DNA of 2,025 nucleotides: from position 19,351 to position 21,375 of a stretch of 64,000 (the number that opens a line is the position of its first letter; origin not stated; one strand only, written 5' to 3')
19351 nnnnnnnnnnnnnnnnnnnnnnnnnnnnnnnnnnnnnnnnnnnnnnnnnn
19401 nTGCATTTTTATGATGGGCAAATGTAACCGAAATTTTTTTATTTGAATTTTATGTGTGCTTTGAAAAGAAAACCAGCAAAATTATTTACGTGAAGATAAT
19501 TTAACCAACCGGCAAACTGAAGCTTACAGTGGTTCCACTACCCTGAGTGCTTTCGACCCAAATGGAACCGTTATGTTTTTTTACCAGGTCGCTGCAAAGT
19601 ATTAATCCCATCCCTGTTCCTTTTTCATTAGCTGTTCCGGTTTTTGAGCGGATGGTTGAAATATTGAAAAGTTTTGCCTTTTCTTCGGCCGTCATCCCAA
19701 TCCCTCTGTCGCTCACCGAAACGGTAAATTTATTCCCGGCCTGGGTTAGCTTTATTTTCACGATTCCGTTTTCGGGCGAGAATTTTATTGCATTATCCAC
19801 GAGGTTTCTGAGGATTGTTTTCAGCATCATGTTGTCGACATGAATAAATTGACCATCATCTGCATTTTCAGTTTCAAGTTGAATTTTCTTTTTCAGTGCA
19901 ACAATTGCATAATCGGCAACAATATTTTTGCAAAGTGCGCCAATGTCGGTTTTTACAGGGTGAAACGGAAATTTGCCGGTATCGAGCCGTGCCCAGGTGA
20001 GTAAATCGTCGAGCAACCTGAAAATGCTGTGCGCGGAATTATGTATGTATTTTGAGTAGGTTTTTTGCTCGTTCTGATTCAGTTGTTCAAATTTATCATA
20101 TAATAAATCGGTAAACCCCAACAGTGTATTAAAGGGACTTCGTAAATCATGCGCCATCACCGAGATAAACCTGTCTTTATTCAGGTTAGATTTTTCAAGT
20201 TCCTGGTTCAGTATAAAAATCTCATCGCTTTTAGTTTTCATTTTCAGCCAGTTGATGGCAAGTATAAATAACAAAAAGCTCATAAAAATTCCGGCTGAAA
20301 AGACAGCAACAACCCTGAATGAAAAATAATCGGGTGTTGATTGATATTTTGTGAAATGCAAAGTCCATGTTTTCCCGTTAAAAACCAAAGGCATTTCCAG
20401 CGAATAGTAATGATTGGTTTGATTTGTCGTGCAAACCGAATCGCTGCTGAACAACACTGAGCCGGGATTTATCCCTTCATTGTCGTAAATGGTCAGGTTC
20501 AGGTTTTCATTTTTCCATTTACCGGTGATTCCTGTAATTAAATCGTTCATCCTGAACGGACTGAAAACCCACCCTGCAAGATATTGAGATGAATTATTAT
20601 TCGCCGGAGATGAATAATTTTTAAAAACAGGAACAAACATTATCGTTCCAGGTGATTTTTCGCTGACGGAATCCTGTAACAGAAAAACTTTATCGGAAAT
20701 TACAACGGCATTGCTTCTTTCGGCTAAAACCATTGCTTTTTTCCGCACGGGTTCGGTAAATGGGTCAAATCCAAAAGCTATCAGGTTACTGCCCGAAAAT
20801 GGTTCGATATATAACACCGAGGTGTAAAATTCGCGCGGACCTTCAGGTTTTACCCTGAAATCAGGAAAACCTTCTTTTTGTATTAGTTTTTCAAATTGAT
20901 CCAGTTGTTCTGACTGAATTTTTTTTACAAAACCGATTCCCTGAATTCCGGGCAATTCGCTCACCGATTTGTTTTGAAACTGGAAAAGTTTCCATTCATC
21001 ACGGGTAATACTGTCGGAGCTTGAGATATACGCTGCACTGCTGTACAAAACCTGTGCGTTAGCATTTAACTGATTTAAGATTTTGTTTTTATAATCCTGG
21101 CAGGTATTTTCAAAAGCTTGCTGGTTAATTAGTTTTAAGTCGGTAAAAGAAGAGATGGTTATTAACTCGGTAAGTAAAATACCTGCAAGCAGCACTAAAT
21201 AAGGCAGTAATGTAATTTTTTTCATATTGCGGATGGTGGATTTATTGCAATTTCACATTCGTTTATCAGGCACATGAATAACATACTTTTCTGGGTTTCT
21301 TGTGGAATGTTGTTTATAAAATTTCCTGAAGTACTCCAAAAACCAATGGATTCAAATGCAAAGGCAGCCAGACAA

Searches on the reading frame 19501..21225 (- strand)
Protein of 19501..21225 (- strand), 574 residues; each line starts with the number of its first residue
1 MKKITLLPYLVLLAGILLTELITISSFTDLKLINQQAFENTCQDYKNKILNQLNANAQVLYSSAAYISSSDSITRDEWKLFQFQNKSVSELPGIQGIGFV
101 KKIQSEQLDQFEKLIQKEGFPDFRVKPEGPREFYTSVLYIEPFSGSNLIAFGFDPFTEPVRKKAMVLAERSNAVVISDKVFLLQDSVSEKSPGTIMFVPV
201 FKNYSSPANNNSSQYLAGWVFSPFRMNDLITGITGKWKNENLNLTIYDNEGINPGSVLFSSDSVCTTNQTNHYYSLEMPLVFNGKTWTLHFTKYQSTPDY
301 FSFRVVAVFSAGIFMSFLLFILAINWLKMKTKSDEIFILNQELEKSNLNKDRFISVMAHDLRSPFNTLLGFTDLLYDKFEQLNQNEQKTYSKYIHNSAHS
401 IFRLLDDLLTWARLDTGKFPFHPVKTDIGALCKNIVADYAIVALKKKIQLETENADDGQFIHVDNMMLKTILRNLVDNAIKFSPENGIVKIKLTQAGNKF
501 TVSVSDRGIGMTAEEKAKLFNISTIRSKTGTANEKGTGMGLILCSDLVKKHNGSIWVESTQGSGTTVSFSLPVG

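Call 60: search_protein_families(library=pfam, proteins=[window:19501-21225:-], max_evalue=0.001)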
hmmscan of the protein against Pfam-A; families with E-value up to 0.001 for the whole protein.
window:19501-21225:- (574 aa): 5 families
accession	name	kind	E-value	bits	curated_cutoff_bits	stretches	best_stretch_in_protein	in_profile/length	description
PF03924.19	CHASE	-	7.4e-49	166.5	25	1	71-259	1-189/189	CHASE domain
PF02518.31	HATPase_c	-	1.7e-26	93.3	26.4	1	464-573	2-109/111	Histidine kinase-, DNA gyrase B-, and HSP90-like ATPase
PF00512.31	HisKA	-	3.8e-13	49.7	26.9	1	350-417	2-66/66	His Kinase A (phospho-acceptor) domain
PF13581.12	HATPase_c_2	-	3.4e-05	24.3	27.4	1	478-569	46-125/127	Histidine kinase-like ATPase domain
PF13589.12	HATPase_c_3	-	0.00037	21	25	1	469-544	4-80/137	Histidine kinase-, DNA gyrase B-, and HSP90-like ATPase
